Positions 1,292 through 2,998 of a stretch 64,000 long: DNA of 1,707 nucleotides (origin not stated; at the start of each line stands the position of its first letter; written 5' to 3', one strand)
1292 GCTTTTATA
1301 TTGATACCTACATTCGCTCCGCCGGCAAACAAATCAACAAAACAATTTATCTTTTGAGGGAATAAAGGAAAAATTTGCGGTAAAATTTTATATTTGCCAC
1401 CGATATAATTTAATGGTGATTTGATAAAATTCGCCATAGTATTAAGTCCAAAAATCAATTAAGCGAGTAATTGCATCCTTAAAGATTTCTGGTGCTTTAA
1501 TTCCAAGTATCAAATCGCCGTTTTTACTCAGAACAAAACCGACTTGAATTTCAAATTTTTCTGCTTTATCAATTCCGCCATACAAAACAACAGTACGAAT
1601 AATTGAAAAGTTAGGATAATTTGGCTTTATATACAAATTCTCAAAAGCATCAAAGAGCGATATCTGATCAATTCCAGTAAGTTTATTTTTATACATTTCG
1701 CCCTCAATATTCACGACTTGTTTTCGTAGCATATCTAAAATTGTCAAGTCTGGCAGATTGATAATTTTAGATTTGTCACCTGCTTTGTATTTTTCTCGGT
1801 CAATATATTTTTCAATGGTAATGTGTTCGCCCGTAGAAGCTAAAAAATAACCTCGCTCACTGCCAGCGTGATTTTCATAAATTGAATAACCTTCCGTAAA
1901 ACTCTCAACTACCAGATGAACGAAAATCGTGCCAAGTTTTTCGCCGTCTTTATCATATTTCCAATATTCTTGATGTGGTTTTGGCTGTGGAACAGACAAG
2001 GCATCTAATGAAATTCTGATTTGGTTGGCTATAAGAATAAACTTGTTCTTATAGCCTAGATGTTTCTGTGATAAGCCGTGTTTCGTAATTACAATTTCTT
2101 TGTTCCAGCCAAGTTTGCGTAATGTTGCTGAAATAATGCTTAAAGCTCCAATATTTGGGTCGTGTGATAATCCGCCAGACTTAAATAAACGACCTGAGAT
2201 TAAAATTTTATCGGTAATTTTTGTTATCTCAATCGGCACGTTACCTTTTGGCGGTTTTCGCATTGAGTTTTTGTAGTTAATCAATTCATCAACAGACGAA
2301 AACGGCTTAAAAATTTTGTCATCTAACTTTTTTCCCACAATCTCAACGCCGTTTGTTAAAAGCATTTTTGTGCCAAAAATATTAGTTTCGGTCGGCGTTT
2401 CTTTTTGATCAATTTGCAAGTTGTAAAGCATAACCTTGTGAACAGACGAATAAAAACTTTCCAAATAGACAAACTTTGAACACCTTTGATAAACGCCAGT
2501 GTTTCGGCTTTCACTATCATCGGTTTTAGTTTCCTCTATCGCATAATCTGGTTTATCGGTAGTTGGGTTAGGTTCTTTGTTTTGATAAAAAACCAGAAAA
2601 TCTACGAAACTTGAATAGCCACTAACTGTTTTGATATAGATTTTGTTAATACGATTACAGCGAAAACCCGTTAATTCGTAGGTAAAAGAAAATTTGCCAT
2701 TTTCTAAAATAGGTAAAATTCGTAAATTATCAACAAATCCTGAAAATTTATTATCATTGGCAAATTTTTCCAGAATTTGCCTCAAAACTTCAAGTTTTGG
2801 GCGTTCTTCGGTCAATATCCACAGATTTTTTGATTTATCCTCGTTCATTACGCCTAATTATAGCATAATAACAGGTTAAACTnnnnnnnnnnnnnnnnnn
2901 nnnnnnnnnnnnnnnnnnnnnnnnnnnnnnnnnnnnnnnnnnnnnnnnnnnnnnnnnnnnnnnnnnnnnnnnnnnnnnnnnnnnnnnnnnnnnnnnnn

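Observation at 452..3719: Left-end accessory island: complete type II R-M cassette (alpha Dam-like MTase + putative REase + beta MTase) of probable foreign origin, next to a MazG-like gene fragment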

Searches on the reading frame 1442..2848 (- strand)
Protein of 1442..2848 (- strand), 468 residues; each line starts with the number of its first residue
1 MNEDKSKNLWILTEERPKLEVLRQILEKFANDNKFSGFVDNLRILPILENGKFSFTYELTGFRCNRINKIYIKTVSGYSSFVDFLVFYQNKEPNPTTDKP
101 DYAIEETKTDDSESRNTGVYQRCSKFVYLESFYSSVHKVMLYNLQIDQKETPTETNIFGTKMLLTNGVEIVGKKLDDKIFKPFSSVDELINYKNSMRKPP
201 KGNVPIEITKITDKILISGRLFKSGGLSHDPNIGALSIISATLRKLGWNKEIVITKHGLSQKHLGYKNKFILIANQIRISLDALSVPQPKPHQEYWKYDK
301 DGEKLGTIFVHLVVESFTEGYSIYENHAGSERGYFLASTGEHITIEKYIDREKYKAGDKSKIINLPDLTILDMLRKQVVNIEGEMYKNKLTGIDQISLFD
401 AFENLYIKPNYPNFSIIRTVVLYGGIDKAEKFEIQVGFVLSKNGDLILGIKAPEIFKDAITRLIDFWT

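Call 6: search_protein_families(library=pfam, proteins=[window:1442-2848:-], max_evalue=0.01)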
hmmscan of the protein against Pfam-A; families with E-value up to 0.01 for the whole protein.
window:1442-2848:- (468 aa): 1 family
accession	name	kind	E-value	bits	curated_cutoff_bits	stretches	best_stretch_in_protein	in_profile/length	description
PF17619.7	SCVP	-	0.0068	17.5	26.2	0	13-70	14-71/96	Secreted clade V proteins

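Call 7: search_protein_families(library=ncbifam, proteins=[window:1442-2848:-], max_evalue=0.01)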
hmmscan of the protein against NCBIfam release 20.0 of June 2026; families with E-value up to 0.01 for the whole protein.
window:1442-2848:- (468 aa): 0 families

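Call 8: find_homologous_proteins(query=window:1442-2848:-)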
Query window:1442-2848:- (468 aa): 2506 proteins with E <= 0.001 among 8000 candidates; the best 120 are listed.
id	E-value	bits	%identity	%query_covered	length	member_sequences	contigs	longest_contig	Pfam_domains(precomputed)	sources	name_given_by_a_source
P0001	3.1e-292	987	93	100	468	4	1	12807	-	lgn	-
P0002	3.5e-264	895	84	99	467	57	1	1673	-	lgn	-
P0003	8.2e-263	890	83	99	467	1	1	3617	-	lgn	-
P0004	3.2e-262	888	83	99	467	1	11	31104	-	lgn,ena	-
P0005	1.1e-261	886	83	99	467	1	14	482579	-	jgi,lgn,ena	jgi:hypothetical protein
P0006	1.6e-260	883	83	99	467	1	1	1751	-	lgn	-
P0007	1.9e-260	882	82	99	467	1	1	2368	-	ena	-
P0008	1.2e-243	827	77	100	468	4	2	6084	-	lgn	-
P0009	2.4e-242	823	77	100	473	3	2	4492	-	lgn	-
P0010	9.8e-242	821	77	100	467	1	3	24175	-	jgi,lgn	jgi:hypothetical protein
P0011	1.3e-239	814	77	100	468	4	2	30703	-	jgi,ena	-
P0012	4.6e-237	805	75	100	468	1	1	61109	-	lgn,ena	-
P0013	7.7e-237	804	75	100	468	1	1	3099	-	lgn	-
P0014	2.3e-236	803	75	100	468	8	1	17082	-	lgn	-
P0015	5.0e-235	799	74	100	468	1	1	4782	-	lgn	-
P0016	1.0e-234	798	74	100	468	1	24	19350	-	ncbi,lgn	-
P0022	1.0e-227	774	73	98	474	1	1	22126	-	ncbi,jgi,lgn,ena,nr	ncbi:hypothetical protein FWC63_03105 [Candidatus Saccharibacteria bacterium]|nr:hypothetical protei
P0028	3.9e-218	743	60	98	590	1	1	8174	-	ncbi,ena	-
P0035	1.7e-203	695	66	99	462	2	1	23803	-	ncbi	-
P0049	1.2e-200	685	65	99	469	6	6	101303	-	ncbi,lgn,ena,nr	ncbi:hypothetical protein IKG49_02645 [Candidatus Saccharibacteria bacterium]|nr:hypothetical protei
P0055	1.2e-199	682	66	99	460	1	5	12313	-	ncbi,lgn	-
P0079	4.4e-198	677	64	99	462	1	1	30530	-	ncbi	-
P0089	1.3e-197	675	64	99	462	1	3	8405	-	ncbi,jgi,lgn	-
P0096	2.1e-197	675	65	99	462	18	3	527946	-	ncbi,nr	ncbi:hypothetical protein PG637_10150 [Riemerella anatipestifer]|nr:hypothetical protein [Riemerella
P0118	5.0e-197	673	64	98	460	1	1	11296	-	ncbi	-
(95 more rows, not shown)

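Call 9: search_solved_structures(query=window:1442-2848:-, max_evalue=10)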
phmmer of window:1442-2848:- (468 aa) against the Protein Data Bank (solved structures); distinct sequences matched with E-value up to 10: 0.

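Call 10: search_protein_families(library=padloc, proteins=[window:1442-2848:-], max_evalue=0.1)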
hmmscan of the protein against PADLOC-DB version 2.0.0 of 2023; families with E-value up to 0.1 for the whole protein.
window:1442-2848:- (468 aa): 1 family
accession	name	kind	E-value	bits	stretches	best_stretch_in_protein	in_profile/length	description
PDLC03445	REase_II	-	1.7e-65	219.8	2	94-444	118-460/465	Type II restriction enzyme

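Call 12: find_encoding_contigs(protein=window:1442-2848:-, flank=10000, max_places=10)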
Protein window:1442-2848:- (468 aa): 3 contigs read that carry it; 3 places shown.
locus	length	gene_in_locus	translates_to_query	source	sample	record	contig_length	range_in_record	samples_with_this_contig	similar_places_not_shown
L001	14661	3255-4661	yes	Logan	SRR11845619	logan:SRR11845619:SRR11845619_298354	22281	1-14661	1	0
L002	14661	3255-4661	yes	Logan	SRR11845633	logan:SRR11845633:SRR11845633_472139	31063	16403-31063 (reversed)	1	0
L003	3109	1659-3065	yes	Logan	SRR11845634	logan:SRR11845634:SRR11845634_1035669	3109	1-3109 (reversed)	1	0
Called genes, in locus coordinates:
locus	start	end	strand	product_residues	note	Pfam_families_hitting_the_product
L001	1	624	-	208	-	?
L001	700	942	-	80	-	PF01197:Ribosomal_L31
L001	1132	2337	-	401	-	PF01926:MMR_HSR1, PF02421:FeoB_N (weak), PF06071:YchF-GTPase_C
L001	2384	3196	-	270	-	PF01555:N6_N4_Mtase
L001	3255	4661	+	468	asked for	-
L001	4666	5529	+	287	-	PF02086:MethyltransfD12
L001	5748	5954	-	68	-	-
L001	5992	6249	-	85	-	-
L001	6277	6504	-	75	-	-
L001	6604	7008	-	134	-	PF13462:Thioredoxin_4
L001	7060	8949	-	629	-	PF00905:Transpeptidase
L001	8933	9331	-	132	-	-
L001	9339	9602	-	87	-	PF01795:Methyltransf_5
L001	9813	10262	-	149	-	PF01795:Methyltransf_5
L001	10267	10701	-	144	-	PF02381:MraZ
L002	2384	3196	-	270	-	PF01555:N6_N4_Mtase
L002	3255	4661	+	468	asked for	-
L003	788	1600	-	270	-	PF01555:N6_N4_Mtase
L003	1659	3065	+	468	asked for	-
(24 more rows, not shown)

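Call 13: find_encoding_contigs(protein=P0001, flank=10000, max_places=6)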
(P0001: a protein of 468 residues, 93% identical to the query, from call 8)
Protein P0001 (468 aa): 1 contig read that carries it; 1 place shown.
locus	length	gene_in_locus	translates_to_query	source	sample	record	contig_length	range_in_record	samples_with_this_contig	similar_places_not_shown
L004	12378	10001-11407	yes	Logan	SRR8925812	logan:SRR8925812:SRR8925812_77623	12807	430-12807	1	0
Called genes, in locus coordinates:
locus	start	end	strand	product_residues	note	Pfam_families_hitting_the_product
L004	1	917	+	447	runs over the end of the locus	?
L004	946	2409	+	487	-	PF13231:PMT_2 (weak)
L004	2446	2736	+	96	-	PF02575:YbaB_DNA_bd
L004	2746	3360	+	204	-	PF21176:RecR_HhH, PF01751:Toprim, PF13662:Toprim_4, PF21175:RecR_C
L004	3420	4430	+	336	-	PF01368:DHH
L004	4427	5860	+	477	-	PF01406:tRNA-synt_1e, PF09334:tRNA-synt_1g (faint), PF23493:CysS_C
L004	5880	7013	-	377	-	PF01594:AI-2E_transport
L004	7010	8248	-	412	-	PF12698:ABC2_membrane_3, PF01061:ABC2_membrane (weak)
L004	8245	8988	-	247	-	PF00005:ABC_tran, PF02463:SMC_N (faint), PF13304:AAA_21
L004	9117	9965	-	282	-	PF01555:N6_N4_Mtase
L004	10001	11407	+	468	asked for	-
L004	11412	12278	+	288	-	PF02086:MethyltransfD12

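Call 14: find_encoding_contigs(protein=P0005, flank=6000, max_places=4)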
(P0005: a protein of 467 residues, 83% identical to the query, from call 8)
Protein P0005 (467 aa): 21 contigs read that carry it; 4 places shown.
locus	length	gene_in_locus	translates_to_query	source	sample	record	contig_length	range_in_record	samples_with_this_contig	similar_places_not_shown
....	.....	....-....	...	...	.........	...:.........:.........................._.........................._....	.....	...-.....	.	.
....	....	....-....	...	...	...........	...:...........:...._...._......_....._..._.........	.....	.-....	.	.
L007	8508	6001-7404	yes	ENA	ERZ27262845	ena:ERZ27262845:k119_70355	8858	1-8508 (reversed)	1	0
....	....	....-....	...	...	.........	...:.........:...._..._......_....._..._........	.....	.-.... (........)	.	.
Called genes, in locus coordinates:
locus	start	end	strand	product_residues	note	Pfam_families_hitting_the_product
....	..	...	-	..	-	-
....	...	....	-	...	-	-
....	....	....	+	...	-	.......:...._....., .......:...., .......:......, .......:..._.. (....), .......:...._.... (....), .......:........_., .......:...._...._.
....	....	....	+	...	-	-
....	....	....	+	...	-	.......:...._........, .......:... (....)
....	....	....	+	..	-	-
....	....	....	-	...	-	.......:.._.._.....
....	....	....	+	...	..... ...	-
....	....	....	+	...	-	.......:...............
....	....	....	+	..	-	-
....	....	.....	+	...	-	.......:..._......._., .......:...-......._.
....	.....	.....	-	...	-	-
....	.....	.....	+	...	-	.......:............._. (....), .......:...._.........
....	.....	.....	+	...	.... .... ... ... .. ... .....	?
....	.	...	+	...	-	?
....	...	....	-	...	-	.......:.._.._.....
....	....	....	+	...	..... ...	-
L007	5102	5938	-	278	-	PF01555:N6_N4_Mtase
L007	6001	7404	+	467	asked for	-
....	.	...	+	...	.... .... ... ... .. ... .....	-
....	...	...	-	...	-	-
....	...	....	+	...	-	-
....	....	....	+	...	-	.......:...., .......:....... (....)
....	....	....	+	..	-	-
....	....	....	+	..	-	-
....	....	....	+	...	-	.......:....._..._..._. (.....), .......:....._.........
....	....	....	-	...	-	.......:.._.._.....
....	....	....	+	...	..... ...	-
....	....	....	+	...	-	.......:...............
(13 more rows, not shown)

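Call 15: find_encoding_contigs(protein=P0022, flank=6000, max_places=3)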
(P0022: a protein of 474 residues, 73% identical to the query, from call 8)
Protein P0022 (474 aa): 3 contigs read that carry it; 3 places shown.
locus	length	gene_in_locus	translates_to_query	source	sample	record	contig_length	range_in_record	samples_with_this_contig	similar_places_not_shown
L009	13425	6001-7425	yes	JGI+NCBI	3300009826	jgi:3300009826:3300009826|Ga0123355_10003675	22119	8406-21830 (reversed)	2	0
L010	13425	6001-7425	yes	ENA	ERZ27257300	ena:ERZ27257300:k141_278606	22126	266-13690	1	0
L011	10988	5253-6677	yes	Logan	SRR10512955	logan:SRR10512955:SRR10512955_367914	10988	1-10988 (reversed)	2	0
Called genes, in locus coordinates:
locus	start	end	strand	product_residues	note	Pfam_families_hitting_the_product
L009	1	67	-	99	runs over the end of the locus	-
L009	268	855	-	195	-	-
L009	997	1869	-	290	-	PF01435:Peptidase_M48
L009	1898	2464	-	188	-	PF04011:LemA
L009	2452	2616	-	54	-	-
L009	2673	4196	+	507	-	PF28123:DUF8370, PF28130:DUF8371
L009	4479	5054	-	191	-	PF10544:T5orf172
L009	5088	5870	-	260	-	PF01555:N6_N4_Mtase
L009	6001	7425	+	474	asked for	-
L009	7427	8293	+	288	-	PF02086:MethyltransfD12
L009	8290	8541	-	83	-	PF07866:DUF1653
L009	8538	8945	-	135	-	-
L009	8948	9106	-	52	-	-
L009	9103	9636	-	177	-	-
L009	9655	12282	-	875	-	PF00690:Cation_ATPase_N (weak), PF00122:E1-E2_ATPase, PF00702:Hydrolase, PF13246:Cation_ATPase, PF00689:Cation_ATPase_C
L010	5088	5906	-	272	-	PF01555:N6_N4_Mtase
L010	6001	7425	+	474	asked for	-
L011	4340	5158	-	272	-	PF01555:N6_N4_Mtase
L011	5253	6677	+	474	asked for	-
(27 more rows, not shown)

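Call 16: find_encoding_contigs(protein=P0096, flank=6000, max_places=3)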
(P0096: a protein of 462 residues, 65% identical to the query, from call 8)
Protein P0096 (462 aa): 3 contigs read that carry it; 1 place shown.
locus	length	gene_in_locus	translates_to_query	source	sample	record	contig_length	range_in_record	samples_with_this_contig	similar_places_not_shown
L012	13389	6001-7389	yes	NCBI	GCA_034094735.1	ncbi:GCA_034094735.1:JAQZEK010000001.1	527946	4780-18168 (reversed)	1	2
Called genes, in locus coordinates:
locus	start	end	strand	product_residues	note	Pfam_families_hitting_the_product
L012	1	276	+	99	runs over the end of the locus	PF04359:DUF493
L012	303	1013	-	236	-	PF14127:DUF4294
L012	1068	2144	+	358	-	PF05343:Peptidase_M42, PF04389:Peptidase_M28 (weak)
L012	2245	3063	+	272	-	PF22252:PNGase_F-II_N (weak), PF09697:Porph_ging (weak)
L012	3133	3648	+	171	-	PF00293:NUDIX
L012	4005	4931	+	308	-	PF02086:MethyltransfD12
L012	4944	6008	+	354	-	PF02086:MethyltransfD12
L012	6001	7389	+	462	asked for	-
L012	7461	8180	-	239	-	PF14848:HU-DNA_bdg, PF14734:DUF4469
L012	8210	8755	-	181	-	-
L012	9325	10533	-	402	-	PF22458:RsmF-B_ferredox, PF01209:Ubie_methyltran (weak), PF01189:Methyltr_RsmB-F, PF13847:Methyltransf_31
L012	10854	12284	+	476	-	PF01743:PolyA_pol, PF12627:PolyA_pol_RNAbd, PF01966:HD, PF13735:tRNA_NucTran2_2 (faint)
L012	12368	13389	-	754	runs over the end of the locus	PF00330:Aconitase, PF00694:Aconitase_C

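Call 26: search_dna_similar(query=window:1442-2848:-, collection=plasmids, mode=protein, max_rows=20)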
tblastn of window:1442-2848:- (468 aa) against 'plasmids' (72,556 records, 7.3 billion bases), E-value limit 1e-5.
Records with a match: 3; places in all: 4; records where one place covers at least 80% of the query: 3.
Best place of each record, by identity: <60% 3.
By first word of the organism name: Psychrobacter 2; Bartonella 1.
By predicted mobility (MOB-suite, as given by PLSDB): non-mobilizable 2; mobilizable 1.
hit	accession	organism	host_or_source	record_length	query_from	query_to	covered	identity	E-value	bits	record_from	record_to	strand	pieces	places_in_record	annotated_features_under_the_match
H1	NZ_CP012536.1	Psychrobacter sp. P11G5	Botryllus sp.,Single cell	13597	7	468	99%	58.4%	0e+0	568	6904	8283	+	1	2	hypothetical protein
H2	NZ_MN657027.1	Psychrobacter sp.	-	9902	7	468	99%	56.3%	6e-170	536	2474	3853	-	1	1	hypothetical protein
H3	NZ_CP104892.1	Bartonella sp. HY761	pure-culture,feces of bat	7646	8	467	98%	56.3%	9e-170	535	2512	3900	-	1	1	hypothetical protein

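Call 27: search_dna_similar(query=window:1442-2848:-, collection=phages, mode=protein, max_rows=20)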
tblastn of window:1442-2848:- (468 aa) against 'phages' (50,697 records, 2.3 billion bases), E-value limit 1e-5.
Records with a match: 4; places in all: 4; records where one place covers at least 80% of the query: 4.
Best place of each record, by identity: <60% 4.
By first word of the organism name: Streptococcus 4.
By host as written in the record: Streptococcus constellatus C232 1; Streptococcus constellatus C1050 1; Streptococcus constellatus C818 1; Streptococcus constellatus SK1060 1.
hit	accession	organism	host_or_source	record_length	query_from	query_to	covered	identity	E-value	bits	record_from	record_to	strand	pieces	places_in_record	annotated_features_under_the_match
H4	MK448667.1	Streptococcus phage Javan105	Streptococcus constellatus C232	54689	5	457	97%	46.0%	1e-110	364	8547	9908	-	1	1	hypothetical protein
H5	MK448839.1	Streptococcus phage Javan102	Streptococcus constellatus C1050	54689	5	457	97%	46.0%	1e-110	364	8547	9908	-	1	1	hypothetical protein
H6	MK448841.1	Streptococcus phage Javan108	Streptococcus constellatus C818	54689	5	457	97%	46.0%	1e-110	364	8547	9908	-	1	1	hypothetical protein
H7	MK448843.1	Streptococcus phage Javan112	Streptococcus constellatus SK1060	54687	5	457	97%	46.0%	1e-110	364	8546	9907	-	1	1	hypothetical protein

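Call 28: get_annotated_region(hit=H1, flank=4000)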
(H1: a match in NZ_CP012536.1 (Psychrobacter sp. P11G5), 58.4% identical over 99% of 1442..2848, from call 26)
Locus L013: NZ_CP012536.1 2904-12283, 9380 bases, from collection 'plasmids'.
description: Psychrobacter sp. P11G5 plasmid pPspP11G5c, complete sequence
organism: Psychrobacter sp. P11G5 (NCBI taxid 1699624)
taxonomy: Bacteria; Pseudomonadota; Gammaproteobacteria; Moraxellales; Moraxellaceae; Psychrobacter; Psychrobacter sp. P11G5
host: -; source: Botryllus sp.,Single cell; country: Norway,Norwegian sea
typing (MOB-suite, as given by PLSDB): mobilizable; replicon rep_cluster_1127; relaxase MOBQ
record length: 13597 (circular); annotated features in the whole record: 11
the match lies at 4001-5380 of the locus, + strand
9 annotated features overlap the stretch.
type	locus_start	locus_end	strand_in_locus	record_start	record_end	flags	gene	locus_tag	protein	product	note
CDS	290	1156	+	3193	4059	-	-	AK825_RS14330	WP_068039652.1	Dam family site-specific DNA-(adenine-N6)-methyltransferase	-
CDS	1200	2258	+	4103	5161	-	-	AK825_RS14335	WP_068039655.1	DNA adenine methylase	-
CDS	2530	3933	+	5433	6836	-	-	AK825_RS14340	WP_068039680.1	hypothetical protein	-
CDS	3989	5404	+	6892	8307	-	-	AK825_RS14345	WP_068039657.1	hypothetical protein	-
CDS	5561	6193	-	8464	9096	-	-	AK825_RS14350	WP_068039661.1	recombinase family protein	-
CDS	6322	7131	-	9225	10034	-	-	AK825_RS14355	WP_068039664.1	tetratricopeptide repeat protein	-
CDS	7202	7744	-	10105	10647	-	-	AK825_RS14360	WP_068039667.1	hypothetical protein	-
CDS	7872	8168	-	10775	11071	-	-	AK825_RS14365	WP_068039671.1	mobilization protein MobS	-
CDS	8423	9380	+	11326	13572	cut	-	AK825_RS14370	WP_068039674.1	MobA/MobL family protein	-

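Call 29: get_annotated_region(hit=H3, flank=4000)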
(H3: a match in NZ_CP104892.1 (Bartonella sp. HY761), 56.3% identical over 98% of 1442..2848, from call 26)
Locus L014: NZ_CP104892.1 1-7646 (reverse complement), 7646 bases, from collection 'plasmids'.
description: Bartonella sp. HY761 plasmid unnamed5, complete sequence
organism: Bartonella sp. HY761 (NCBI taxid 2979330)
taxonomy: Bacteria; Pseudomonadota; Alphaproteobacteria; Hyphomicrobiales; Bartonellaceae; Bartonella; Bartonella sp. HY761
host: -; source: pure-culture,feces of bat; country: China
typing (MOB-suite, as given by PLSDB): non-mobilizable
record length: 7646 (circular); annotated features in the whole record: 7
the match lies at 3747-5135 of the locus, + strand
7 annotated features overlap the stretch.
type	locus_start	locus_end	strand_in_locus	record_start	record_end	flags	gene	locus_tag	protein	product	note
CDS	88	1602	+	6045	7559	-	-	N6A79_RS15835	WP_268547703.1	MobA/MobL family protein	-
CDS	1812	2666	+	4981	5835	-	-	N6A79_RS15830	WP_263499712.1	Dam family site-specific DNA-(adenine-N6)-methyltransferase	GO:0006306 - DNA methylation [Evidence IEA]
CDS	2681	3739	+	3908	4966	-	-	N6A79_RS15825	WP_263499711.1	DNA adenine methylase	GO:0032775 - DNA methylation on adenine [Evidence IEA]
CDS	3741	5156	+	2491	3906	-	-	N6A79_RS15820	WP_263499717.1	hypothetical protein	-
CDS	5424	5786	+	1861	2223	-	-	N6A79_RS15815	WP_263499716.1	hypothetical protein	-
CDS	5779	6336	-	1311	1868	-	-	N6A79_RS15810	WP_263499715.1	helix-turn-helix domain-containing protein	-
CDS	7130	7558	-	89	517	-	-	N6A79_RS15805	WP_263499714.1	conjugal transfer protein TraD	-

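Call 30: get_annotated_region(hit=H4, flank=4000)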
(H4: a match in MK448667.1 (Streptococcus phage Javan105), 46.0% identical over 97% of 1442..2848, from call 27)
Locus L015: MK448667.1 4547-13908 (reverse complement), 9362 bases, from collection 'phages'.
description: Streptococcus phage Javan105, complete genome.
organism: Streptococcus phage Javan105 (NCBI taxid 2547977)
taxonomy: Viruses; Duplodnaviria; Heunggongvirae; Uroviricota; Caudoviricetes
host: Streptococcus constellatus C232; source: -; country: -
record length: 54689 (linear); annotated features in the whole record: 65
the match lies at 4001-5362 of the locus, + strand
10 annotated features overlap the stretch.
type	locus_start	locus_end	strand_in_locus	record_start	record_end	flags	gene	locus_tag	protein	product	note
CDS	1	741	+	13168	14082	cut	-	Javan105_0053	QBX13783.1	hypothetical protein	-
CDS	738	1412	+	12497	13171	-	-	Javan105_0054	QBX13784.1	hypothetical protein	-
CDS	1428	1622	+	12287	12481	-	-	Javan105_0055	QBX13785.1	VrlI-like protein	VrlI homologue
CDS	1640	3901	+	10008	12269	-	-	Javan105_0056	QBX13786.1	translation-disabling ACNase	translation-disabling ACNase RloC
CDS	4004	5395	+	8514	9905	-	-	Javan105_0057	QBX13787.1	hypothetical protein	-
CDS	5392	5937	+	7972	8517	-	-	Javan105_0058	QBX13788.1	hypothetical protein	-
CDS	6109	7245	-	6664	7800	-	-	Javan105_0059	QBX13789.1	type II DNA modification methyltransferase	-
CDS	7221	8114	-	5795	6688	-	-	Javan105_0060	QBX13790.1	DNA adenine methylase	-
CDS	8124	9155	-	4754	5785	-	-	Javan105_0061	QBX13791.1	ulcer associated adenine specific DNA methyltransferase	-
CDS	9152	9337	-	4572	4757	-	-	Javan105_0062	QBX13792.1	hypothetical protein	-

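Call 31: predict_structure(alignment_id=A1)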
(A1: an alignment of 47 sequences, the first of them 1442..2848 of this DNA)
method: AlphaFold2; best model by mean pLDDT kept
length: 468 residues; sequences in the alignment: 47
mean_pLDDT: 90.1   pTM: 0.90
mean pLDDT of the five models: 90.1, 90.1, 89.0, 87.5, 85.9
residues with pLDDT >= 90: 324; 70-90: 120; 50-70: 18; < 50: 6
segments of 3 or more residues with pLDDT < 50: 1-3, 114-116
pLDDT, mean of each block of 10 residues (from residue 1): 74 91 95 93 92 91 94 90 95 96 89 58 88 94 85 89 95 91 97 89 88 95 89 92 97 97 91 93 94 89 85 94 77 87 90 91 94 97 92 94 97 96 77 82 87 94 91
secondary structure, 60 per line:
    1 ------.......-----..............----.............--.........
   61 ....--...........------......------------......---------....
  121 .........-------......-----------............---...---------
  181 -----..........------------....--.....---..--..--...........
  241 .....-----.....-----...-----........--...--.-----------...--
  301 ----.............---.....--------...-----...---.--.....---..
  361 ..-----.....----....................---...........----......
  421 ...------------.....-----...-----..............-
elements in order: E7-13 H19-32 E37-49 E52-64 E67-77 E84-89 E102-107 H117-129 E137-142 H154-165 E169-171 H186-195 E208-211 E214-218 H230-245 E251-255 H269-276 E279-281 E296-298 H305-317 E321-325 E334-336 E342-344 H351-355 E368-372 E377-385 H386-396 H400-410 E415-423 E436-440 E446-448 H454-467

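Call 32: search_protein_representatives(protein=window:1442-2848:-)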
Query: 468 residues. Proteins with E-value up to 0.001 (for the whole library): 440; up to 1e-10: 304; up to 1e-30: 128. The best 150 are listed.
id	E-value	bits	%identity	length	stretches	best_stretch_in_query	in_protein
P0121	1.6e-166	571.0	54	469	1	3-468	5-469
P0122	1.3e-161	554.8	57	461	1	6-460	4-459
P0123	4.3e-132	457.5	49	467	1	6-463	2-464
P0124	8.5e-123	426.9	45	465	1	7-462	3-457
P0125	4.9e-118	411.2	46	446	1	12-463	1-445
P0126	9.5e-118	410.2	45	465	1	6-467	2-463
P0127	1.2e-116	406.6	50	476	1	7-432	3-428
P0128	1.3e-114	399.8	54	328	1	140-467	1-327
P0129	7.3e-111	387.5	46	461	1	8-467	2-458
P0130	6.9e-109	381.0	45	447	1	8-465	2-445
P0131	1.2e-106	373.6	46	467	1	6-460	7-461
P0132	3.6e-106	372.1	47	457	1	7-446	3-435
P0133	1.1e-105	370.4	59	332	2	7-196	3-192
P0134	2.3e-103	362.8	42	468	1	8-466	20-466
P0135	1.7e-102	360.0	43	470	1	9-451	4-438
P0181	5.9e-59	216.4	40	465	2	93-444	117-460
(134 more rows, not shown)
